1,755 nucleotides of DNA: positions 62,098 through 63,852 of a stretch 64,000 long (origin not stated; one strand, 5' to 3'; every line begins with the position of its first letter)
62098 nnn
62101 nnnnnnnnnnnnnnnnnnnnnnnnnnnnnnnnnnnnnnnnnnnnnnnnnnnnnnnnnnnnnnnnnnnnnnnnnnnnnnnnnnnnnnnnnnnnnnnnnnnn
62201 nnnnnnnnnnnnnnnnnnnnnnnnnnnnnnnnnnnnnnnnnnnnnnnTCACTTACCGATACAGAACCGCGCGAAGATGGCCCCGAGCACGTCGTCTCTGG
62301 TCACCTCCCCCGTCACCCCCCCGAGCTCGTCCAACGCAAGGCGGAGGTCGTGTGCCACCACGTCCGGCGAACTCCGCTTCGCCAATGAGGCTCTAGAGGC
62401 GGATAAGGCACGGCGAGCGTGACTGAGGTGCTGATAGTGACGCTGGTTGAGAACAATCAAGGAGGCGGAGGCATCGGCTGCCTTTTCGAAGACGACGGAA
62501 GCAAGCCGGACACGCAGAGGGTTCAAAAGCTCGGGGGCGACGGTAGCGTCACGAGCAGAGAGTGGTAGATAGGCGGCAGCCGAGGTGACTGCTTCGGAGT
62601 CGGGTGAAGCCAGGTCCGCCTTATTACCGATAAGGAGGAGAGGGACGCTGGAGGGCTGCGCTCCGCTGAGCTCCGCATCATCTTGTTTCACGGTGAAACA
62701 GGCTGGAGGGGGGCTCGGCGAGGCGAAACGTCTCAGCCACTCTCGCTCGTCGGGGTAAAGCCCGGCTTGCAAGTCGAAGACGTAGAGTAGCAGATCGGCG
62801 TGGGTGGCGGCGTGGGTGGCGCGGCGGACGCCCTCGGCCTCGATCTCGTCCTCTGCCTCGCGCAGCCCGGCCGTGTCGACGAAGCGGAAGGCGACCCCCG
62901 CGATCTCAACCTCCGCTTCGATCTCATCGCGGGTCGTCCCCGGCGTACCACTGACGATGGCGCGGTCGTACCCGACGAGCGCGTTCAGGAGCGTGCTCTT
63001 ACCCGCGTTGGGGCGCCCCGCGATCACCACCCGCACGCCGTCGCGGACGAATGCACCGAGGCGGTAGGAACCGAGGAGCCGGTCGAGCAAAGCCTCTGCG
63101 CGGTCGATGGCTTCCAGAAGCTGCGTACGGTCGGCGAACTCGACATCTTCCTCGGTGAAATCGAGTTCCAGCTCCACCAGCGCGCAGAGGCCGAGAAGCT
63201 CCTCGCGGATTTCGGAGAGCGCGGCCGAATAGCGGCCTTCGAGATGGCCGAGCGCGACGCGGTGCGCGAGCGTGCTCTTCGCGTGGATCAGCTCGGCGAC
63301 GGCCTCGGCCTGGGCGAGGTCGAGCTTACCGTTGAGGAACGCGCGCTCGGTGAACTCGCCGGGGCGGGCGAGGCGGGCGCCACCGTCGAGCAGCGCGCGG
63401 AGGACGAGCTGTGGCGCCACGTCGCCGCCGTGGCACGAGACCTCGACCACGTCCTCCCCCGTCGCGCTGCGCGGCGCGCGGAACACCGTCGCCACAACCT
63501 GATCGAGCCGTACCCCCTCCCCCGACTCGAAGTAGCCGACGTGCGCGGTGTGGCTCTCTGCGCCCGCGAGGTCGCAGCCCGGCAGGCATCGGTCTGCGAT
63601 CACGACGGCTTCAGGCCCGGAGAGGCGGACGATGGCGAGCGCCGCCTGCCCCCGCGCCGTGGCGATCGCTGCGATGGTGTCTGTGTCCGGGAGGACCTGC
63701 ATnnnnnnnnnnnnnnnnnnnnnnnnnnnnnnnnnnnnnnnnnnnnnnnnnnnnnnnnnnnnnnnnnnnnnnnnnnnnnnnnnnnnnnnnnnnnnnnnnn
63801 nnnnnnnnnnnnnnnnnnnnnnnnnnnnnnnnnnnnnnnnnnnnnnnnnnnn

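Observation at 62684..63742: Two identical parS-like sites with a one-base central expansion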

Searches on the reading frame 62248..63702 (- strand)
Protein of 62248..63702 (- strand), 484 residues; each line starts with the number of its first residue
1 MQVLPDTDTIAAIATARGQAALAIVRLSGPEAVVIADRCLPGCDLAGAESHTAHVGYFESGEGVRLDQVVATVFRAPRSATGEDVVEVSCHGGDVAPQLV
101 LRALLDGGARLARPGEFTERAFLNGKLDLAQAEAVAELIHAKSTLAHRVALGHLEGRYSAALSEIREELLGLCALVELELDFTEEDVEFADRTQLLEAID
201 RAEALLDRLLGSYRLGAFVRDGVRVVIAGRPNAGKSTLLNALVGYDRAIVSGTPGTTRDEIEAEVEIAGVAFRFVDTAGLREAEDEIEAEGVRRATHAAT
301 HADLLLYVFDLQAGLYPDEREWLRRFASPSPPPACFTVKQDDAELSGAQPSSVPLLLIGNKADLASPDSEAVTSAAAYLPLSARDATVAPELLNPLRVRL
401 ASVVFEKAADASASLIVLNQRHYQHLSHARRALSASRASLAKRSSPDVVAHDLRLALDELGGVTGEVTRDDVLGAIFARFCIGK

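Call 6: search_protein_families(library=pfam, proteins=[window:62248-63702:-])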
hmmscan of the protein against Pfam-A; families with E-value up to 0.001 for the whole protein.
window:62248-63702:- (484 aa): 5 families
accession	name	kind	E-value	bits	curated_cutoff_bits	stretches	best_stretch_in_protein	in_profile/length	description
PF12631.12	MnmE_helical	-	2e-47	162.5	40.1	1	129-481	1-211/211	MnmE helical domain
PF10396.14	TrmE_N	-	1.3e-37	129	29.8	1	9-126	1-117/117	GTP-binding protein TrmE N-terminus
PF01926.29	MMR_HSR1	-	1.5e-24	86.8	21.9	1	224-321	1-95/113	50S ribosome-binding GTPase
PF02421.24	FeoB_N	-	2.1e-09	37.5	27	1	224-310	2-87/156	Ferrous iron transport protein B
PF00350.29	Dynamin_N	-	0.00013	22.5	27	0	225-257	1-33/168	Dynamin family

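Call 8: find_encoding_contigs(protein=window:62248-63702:-, flank=10000, max_places=6)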
Protein window:62248-63702:- (484 aa): no gene with exactly this product is on record in the collection.

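Call 10: find_related_loci(query=window:62248-63702:-, collection=genome_contigs, flank=10000)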
Query window:62248-63702:- (484 aa) in genome_contigs; peptide patterns used: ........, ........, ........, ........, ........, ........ (x = any residue, [..] = any of these).
599 stretches matched a pattern (row limit reached: there are more); 289 encode a relative of the query (tblastn E <= 1e-3); the best 80 are kept; 80 distinct loci.
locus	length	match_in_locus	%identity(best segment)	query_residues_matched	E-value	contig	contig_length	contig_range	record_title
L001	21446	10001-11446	66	3-484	0e+0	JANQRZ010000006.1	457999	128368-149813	MAG: Rhodothermales bacterium isolate IP29b_bin.81 k99_553057, whole genome shotgun sequence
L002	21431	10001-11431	63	3-484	0e+0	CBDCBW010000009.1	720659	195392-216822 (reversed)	MAG: Rhodothermales bacterium isolate 149c5dc1-c7b6-47bf-b7d0-e1449b084a4c genome assembly, contig: contig_9, whole geno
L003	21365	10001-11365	63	7-484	0e+0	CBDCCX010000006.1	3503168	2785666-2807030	MAG: Rhodothermales bacterium isolate d80d03cd-5fe3-4c76-8cf4-28a07225dc37 genome assembly, contig: chromosome_2, whole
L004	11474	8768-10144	59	6-484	4e-168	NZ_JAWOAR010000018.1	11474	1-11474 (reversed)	MAG: Longimonas sp. isolate BLK2-1.bin.42 k191_1804251, whole genome shotgun sequence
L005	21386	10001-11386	63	4-484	6e-167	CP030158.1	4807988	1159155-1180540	Roseithermus sacchariphilus strain MEBiC09517 chromosome, complete genome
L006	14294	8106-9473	60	7-484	8e-166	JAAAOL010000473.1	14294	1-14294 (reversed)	MAG: Bacteroidetes bacterium isolate GSL.Bin22 NODE_3138_length_14294_cov_0.374727, whole genome shotgun sequence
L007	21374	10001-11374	56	7-484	1e-164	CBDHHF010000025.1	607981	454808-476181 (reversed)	MAG: Rhodothermales bacterium isolate 0fb6ef2c-814e-496a-9ced-0506dc7cabad genome assembly, contig: contig_25, whole gen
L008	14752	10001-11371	60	8-484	8e-164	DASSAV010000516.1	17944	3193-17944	MAG TPA_asm: Rhodothermales bacterium isolate SMAG_U876 k141_474713, whole genome shotgun sequence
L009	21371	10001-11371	57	8-484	6e-163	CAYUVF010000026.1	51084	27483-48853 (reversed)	MAG TPA_asm: uncultured Rhodothermales bacterium isolate binchicken_co17_426 genome assembly, contig: NODE_2033_length_5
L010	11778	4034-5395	55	8-484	3e-157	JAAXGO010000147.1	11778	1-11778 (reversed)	MAG: Rhodothermales bacterium isolate Plut_88865 filtered_Plut_88865_genomic_contig_114689, whole genome shotgun sequenc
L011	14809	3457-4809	54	3-484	3e-150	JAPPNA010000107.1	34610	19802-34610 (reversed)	MAG: Bacteroidota bacterium isolate RHO3_bin_5 NODE_2367_length_34610_cov_17.850962, whole genome shotgun sequence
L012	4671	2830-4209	51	3-484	8e-150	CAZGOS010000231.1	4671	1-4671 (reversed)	MAG TPA_asm: uncultured Rhodothermales bacterium isolate binchicken_co121_307 genome assembly, contig: NODE_20189_length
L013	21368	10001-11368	53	6-484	4e-145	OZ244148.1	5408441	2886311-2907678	MAG: Rhodothermales bacterium isolate 74c7008a-8643-43fd-832e-2eb336472ec0 genome assembly, chromosome: 1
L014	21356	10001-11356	44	7-484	8e-121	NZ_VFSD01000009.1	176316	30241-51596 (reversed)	Pontibacter beigongshangensis strain T6-1 9, whole genome shotgun sequence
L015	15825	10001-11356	45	7-484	4e-119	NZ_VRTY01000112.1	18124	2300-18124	Pontibacter qinzhouensis strain GY10130 Scaffold112, whole genome shotgun sequence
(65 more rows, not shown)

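Call 25: find_homologous_proteins(query=window:62248-63702:-, max_evalue=1e-100)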
Query window:62248-63702:- (484 aa): 2720 proteins with E <= 1e-100 among 8000 candidates; the best 120 are listed.
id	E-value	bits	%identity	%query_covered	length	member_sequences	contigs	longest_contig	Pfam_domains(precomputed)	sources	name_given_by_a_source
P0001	0.0e+0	1032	100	100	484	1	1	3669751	PF10396.15,PF01926.30,PF02421.25,PF12631.13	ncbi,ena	-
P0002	3.2e-189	648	66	100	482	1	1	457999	PF10396.15,PF01926.30,PF00350.30,PF02421.25,PF12631.13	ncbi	-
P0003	6.9e-184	630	66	97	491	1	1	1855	PF10396.15,PF01926.30,PF00350.30,PF02421.25,PF12631.13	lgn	-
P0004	1.9e-181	622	64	100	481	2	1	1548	PF10396.15,PF01926.30,PF00350.30,PF02421.25,PF12631.13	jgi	-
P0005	5.9e-180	617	64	100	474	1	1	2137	PF10396.15,PF01926.30,PF00025.28,PF00350.30,PF02421.25,PF12631.13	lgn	-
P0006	2.7e-179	615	64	100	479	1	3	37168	PF10396.15,PF01926.30,PF02421.25,PF12631.13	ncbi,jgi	jgi:tRNA modification GTPase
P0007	1.4e-178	613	64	97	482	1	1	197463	PF10396.15,PF01926.30,PF00025.28,PF00350.30,PF02421.25,PF12631.13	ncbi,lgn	ncbi:MAG: tRNA uridine-5-carboxymethylaminomethyl(34) synthesis GTPase MnmE [Bacteroidota bacterium]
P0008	2.3e-178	612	65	100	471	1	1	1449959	PF10396.15,PF01926.30,PF00350.30,PF02421.25,PF12631.13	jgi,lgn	-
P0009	3.5e-178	612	65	100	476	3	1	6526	PF10396.15,PF01926.30,PF00350.30,PF02421.25,PF12631.13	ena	-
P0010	6.6e-178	611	65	99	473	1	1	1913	PF10396.15,PF01926.30,PF00025.28,PF00350.30,PF02421.25,PF12631.13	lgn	-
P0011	3.5e-177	608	65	100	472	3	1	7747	PF10396.15,PF01926.30,PF00350.30,PF02421.25,PF12631.13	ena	-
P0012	9.1e-177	607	65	97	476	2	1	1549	PF10396.15,PF01926.30,PF00350.30,PF02421.25,PF12631.13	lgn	-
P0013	2.0e-176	606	63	99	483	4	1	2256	PF10396.15,PF01926.30,PF00350.30,PF02421.25,PF12631.13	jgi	jgi:tRNA modification GTPase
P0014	6.3e-176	604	64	100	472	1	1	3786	PF10396.15,PF01926.30,PF02421.25,PF12631.13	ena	-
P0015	2.2e-175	602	63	100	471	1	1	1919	PF10396.15,PF01926.30,PF00350.30,PF02421.25,PF12631.13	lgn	-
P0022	1.0e-172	594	63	99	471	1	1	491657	PF10396.15,PF01926.30,PF00350.30,PF02421.25,PF12631.13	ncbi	ncbi:MAG: tRNA uridine-5-carboxymethylaminomethyl(34) synthesis GTPase MnmE [Rhodothermales bacteriu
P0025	5.6e-171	588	64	99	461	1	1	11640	PF10396.15,PF01926.30,PF00350.30,PF02421.25,PF12631.13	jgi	jgi:tRNA modification GTPase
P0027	6.1e-170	584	60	97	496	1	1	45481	PF10396.15,PF01926.30,PF00350.30,PF02421.25,PF12631.13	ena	-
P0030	2.9e-168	579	63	99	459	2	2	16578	PF10396.15,PF01926.30,PF00350.30,PF02421.25,PF12631.13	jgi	jgi:tRNA modification GTPase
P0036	3.7e-166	572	62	99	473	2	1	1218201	PF10396.15,PF01926.30,PF00025.28,PF00350.30,PF02421.25,PF12631.13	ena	-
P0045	6.4e-163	561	62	99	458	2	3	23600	PF10396.15,PF01926.30,PF00350.30,PF02421.25,PF12631.13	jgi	jgi:tRNA modification GTPase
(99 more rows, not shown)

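Call 27: find_encoding_contigs(protein=P0001, flank=10000, max_places=3)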
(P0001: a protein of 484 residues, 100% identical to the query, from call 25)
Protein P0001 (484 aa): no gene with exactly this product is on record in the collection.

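Call 28: find_encoding_contigs(protein=P0008, flank=10000, max_places=2)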
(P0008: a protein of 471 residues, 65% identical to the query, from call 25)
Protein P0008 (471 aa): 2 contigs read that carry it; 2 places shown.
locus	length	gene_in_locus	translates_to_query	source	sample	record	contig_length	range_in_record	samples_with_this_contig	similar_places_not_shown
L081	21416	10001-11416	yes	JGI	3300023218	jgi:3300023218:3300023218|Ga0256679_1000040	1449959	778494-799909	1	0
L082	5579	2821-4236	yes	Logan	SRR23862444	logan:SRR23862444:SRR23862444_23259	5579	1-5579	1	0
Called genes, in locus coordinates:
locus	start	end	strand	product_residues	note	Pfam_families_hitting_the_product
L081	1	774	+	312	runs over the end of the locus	PF00106:adh_short, PF08659:KR, PF13561:adh_short_C2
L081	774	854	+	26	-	-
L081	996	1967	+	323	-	PF01370:Epimerase, PF16363:GDP_Man_Dehyd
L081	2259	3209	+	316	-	PF00478:IMPDH (faint), PF00977:His_biosynth (faint), PF03060:NMO, PF01070:FMN_dh (weak)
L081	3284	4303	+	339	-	PF08240:ADH_N, PF00107:ADH_zinc_N, PF13602:ADH_zinc_N_2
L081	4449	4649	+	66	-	-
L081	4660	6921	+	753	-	PF19313:DUF5916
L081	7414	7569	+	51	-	PF00468:Ribosomal_L34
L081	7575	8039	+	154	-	PF00825:Ribonuclease_P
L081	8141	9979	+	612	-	PF14849:YidC_periplas, PF02096:60KD_IMP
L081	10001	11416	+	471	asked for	PF10396:TrmE_N, PF12631:MnmE_helical, PF02421:FeoB_N, PF00350:Dynamin_N (faint), PF01926:MMR_HSR1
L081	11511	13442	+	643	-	PF01134:GIDA, PF07992:Pyr_redox_2 (faint), PF12831:FAD_oxidored (weak), PF21680:GIDA_C_1st, PF13932:SAM_GIDA_C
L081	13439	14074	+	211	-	PF02527:GidB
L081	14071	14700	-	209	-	PF13505:OMP_b-brl, PF13568:OMP_b-brl_2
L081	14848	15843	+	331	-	PF19187:HTH_PafC (weak), PF08220:HTH_DeoR (weak), PF08279:HTH_11, PF13280:WYL, PF25583:WCX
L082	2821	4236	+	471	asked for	PF10396:TrmE_N, PF12631:MnmE_helical, PF02421:FeoB_N, PF00350:Dynamin_N (faint), PF01926:MMR_HSR1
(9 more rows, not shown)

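Call 29: find_encoding_contigs(protein=P0036, flank=10000, max_places=1)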
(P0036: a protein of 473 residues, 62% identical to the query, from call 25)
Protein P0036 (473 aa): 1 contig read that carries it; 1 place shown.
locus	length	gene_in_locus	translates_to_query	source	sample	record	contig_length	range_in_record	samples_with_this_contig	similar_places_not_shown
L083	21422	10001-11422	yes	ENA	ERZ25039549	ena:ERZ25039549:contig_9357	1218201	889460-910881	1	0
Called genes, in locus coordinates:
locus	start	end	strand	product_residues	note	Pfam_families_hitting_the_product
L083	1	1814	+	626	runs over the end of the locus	PF00672:HAMP, PF00989:PAS, PF08448:PAS_4, PF13426:PAS_9 (faint), PF00512:HisKA, PF13581:HATPase_c_2 (faint), PF02518:HATPase_c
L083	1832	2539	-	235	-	PF00072:Response_reg, PF07719:TPR_2 (faint)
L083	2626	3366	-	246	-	PF00072:Response_reg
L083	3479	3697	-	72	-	-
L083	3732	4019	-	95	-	PF02080:TrkA_C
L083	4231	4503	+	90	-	-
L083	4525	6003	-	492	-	PF02386:TrkH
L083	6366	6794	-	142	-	PF00072:Response_reg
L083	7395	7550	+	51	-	PF00468:Ribosomal_L34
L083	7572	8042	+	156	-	PF00825:Ribonuclease_P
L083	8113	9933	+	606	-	PF14849:YidC_periplas, PF02096:60KD_IMP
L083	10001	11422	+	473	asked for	PF10396:TrmE_N, PF12631:MnmE_helical, PF00025:Arf (faint), PF02421:FeoB_N, PF00350:Dynamin_N (faint), PF01926:MMR_HSR1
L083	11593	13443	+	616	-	PF01134:GIDA, PF21680:GIDA_C_1st, PF13932:SAM_GIDA_C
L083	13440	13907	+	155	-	PF02527:GidB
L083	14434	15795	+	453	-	PF24923:ATP-grasp_IQCH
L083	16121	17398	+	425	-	PF02550:AcetylCoA_hydro, PF13336:AcetylCoA_hyd_C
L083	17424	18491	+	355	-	PF00535:Glycos_transf_2, PF13641:Glyco_tranf_2_3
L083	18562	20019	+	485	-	PF01943:Polysacc_synt, PF13440:Polysacc_synt_3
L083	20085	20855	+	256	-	PF13578:Methyltransf_24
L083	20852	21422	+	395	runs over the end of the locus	PF04464:Glyphos_transf (faint)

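Call 30: find_encoding_contigs(protein=P0022, flank=10000, max_places=1)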
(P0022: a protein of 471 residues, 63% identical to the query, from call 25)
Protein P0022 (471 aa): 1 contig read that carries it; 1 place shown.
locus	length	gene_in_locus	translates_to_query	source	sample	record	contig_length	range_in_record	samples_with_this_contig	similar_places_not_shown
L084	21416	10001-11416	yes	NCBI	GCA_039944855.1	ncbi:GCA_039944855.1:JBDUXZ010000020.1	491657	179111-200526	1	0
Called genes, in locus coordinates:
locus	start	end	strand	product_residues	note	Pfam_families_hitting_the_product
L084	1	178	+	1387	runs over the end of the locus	PF07494:Reg_prop (faint), PF08450:SGL (faint), PF07495:Y_Y_Y, PF00512:HisKA, PF02518:HATPase_c, PF00072:Response_reg, PF00165:HTH_AraC (faint), PF12833:HTH_18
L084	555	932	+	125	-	PF00072:Response_reg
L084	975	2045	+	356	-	PF00515:TPR_1 (faint), PF07719:TPR_2 (faint), PF13181:TPR_8 (faint), PF13414:TPR_11 (faint), PF13432:TPR_16, PF14559:TPR_19 (weak), PF14534:DUF4440, PF12680:SnoaL_2, +2 more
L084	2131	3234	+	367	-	PF24575:TPR_Slam (faint), PF00515:TPR_1 (faint), PF07719:TPR_2 (faint), PF13432:TPR_16 (weak), PF17874:TPR_MalT (weak), PF13577:SnoaL_4 (weak), PF12680:SnoaL_2 (weak), PF14534:DUF4440, +6 more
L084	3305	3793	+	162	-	PF13474:SnoaL_3, PF14534:DUF4440, PF12680:SnoaL_2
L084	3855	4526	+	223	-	PF00775:Dioxygenase_C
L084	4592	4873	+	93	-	-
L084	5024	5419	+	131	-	PF01042:Ribonuc_L-PSP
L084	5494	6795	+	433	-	PF00106:adh_short, PF08659:KR, PF13561:adh_short_C2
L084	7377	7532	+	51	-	PF00468:Ribosomal_L34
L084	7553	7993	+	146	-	PF00825:Ribonuclease_P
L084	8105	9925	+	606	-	PF14849:YidC_periplas, PF02096:60KD_IMP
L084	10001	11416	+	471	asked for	PF10396:TrmE_N, PF12631:MnmE_helical, PF00350:Dynamin_N (faint), PF01926:MMR_HSR1, PF02421:FeoB_N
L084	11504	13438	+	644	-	PF00890:FAD_binding_2 (faint), PF01134:GIDA, PF07992:Pyr_redox_2 (weak), PF12831:FAD_oxidored, PF21680:GIDA_C_1st, PF13932:SAM_GIDA_C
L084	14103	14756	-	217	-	PF13505:OMP_b-brl (weak), PF13568:OMP_b-brl_2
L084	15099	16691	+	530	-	PF24923:ATP-grasp_IQCH, PF18105:PGM1_C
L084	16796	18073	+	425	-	PF02550:AcetylCoA_hydro, PF13336:AcetylCoA_hyd_C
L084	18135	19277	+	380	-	PF00534:Glycos_transf_1, PF13692:Glyco_trans_1_4, PF13524:Glyco_trans_1_2 (weak)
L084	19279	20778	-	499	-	PF01943:Polysacc_synt, PF13440:Polysacc_synt_3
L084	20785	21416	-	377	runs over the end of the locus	PF13439:Glyco_transf_4, PF13579:Glyco_trans_4_4, PF00534:Glycos_transf_1, PF13692:Glyco_trans_1_4, PF13524:Glyco_trans_1_2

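Call 31: find_encoding_contigs(protein=P0007, flank=10000, max_places=1)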
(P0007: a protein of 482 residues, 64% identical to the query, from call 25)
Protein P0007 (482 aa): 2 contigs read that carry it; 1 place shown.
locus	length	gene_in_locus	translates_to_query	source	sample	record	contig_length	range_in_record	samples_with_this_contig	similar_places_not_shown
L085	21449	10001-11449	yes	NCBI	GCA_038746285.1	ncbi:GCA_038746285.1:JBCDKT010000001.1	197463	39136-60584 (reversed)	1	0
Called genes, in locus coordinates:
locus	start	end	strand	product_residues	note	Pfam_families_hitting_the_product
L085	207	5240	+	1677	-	PF01339:CheB_methylest, PF03705:CheR_N, PF01739:CheR, PF13596:PAS_10, PF01590:GAF, PF13185:GAF_2, PF08448:PAS_4, PF08448:PAS_4, +7 more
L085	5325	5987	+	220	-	PF00072:Response_reg, PF00196:GerE, PF08281:Sigma70_r4_2 (weak)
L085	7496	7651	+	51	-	PF00468:Ribosomal_L34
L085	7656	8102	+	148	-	PF00825:Ribonuclease_P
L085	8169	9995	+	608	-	PF14849:YidC_periplas, PF02096:60KD_IMP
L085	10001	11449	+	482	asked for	PF10396:TrmE_N, PF12631:MnmE_helical, PF00025:Arf (faint), PF00350:Dynamin_N (faint), PF01926:MMR_HSR1, PF02421:FeoB_N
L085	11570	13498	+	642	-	PF00890:FAD_binding_2 (faint), PF01134:GIDA, PF01266:DAO (faint), PF12831:FAD_oxidored, PF21680:GIDA_C_1st, PF13932:SAM_GIDA_C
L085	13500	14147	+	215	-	PF02527:GidB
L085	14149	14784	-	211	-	PF13568:OMP_b-brl_2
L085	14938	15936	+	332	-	PF19187:HTH_PafC (weak), PF08220:HTH_DeoR (weak), PF08279:HTH_11, PF13280:WYL, PF25583:WCX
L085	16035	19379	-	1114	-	PF17757:UvrB_inter, PF02559:CarD_TRCF_RID, PF00270:DEAD, PF04851:ResIII (weak), PF00271:Helicase_C, PF03461:TRCF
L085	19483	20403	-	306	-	PF13580:SIS_2 (weak), PF22198:GKRP_SIS_2, PF22645:GKRP_SIS_N, PF20741:GKRP-like_C (faint)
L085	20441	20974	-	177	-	PF06271:RDD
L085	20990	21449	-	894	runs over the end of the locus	PF07719:TPR_2 (faint), PF13428:TPR_14 (faint), PF00515:TPR_1 (faint), PF13181:TPR_8 (faint), PF13424:TPR_12 (weak), PF12770:CHAT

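Call 32: find_encoding_contigs(protein=P0027, flank=10000, max_places=1)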
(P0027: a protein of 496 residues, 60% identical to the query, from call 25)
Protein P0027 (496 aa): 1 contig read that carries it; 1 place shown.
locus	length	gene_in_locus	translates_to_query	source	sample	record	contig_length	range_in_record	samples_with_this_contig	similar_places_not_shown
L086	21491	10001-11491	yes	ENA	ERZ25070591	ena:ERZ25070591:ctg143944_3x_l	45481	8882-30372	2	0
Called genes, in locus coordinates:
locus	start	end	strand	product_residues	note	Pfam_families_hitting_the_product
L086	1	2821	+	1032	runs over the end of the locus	PF13620:CarboxypepD_reg, PF13715:CarbopepD_reg_2, PF07715:Plug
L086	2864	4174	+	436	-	PF14322:SusD-like_3, PF12771:SusD-like_2 (faint), PF07980:SusD_RagB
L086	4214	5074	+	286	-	PF03575:Peptidase_S51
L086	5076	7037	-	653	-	PF03575:Peptidase_S51, PF18962:Por_Secre_tail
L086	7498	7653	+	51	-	PF00468:Ribosomal_L34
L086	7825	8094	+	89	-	PF00825:Ribonuclease_P (weak)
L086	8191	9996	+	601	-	PF14849:YidC_periplas, PF02096:60KD_IMP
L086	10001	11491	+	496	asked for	PF10396:TrmE_N, PF12631:MnmE_helical, PF00350:Dynamin_N (faint), PF01926:MMR_HSR1, PF02421:FeoB_N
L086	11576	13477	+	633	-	PF01134:GIDA, PF12831:FAD_oxidored, PF21680:GIDA_C_1st, PF13932:SAM_GIDA_C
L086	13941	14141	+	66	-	-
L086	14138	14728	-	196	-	PF13568:OMP_b-brl_2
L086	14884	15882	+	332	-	PF19187:HTH_PafC, PF08220:HTH_DeoR (weak), PF08279:HTH_11, PF13280:WYL, PF25583:WCX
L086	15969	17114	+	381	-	-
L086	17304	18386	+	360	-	PF00246:Peptidase_M14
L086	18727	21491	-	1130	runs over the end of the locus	PF17757:UvrB_inter, PF02559:CarD_TRCF_RID, PF00270:DEAD, PF04851:ResIII (weak), PF00271:Helicase_C, PF03461:TRCF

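Call 52: list_cluster_members(proteins=[P0001])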
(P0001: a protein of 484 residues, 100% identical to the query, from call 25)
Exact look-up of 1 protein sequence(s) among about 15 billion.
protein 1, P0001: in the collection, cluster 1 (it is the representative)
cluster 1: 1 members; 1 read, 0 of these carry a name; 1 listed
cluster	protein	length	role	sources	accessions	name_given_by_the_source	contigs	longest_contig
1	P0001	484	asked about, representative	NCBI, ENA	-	-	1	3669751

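Call 53: find_encoding_contigs(protein=P0030, flank=10000, max_places=1)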
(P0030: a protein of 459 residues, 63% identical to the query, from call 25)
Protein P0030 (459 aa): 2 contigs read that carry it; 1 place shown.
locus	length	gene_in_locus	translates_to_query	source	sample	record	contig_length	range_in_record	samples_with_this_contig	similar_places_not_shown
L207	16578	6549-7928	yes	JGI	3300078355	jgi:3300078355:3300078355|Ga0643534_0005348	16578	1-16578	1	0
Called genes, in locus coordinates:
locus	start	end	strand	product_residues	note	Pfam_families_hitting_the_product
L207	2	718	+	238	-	?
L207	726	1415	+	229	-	-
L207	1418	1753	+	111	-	PF14271:DUF4359 (faint)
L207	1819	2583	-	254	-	-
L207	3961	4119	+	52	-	PF00468:Ribosomal_L34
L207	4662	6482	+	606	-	PF14849:YidC_periplas, PF02096:60KD_IMP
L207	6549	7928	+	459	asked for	PF10396:TrmE_N, PF12631:MnmE_helical, PF00350:Dynamin_N (faint), PF01926:MMR_HSR1, PF02421:FeoB_N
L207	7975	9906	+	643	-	PF00890:FAD_binding_2 (faint), PF01134:GIDA, PF12831:FAD_oxidored, PF21680:GIDA_C_1st, PF13932:SAM_GIDA_C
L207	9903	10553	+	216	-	PF02527:GidB, PF13847:Methyltransf_31 (weak)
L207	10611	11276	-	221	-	PF13568:OMP_b-brl_2 (weak)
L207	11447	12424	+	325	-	PF19187:HTH_PafC (weak), PF08220:HTH_DeoR (weak), PF08279:HTH_11, PF13280:WYL, PF25583:WCX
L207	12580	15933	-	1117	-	PF17757:UvrB_inter, PF02559:CarD_TRCF_RID, PF04851:ResIII (weak), PF00270:DEAD, PF00271:Helicase_C, PF03461:TRCF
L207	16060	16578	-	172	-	?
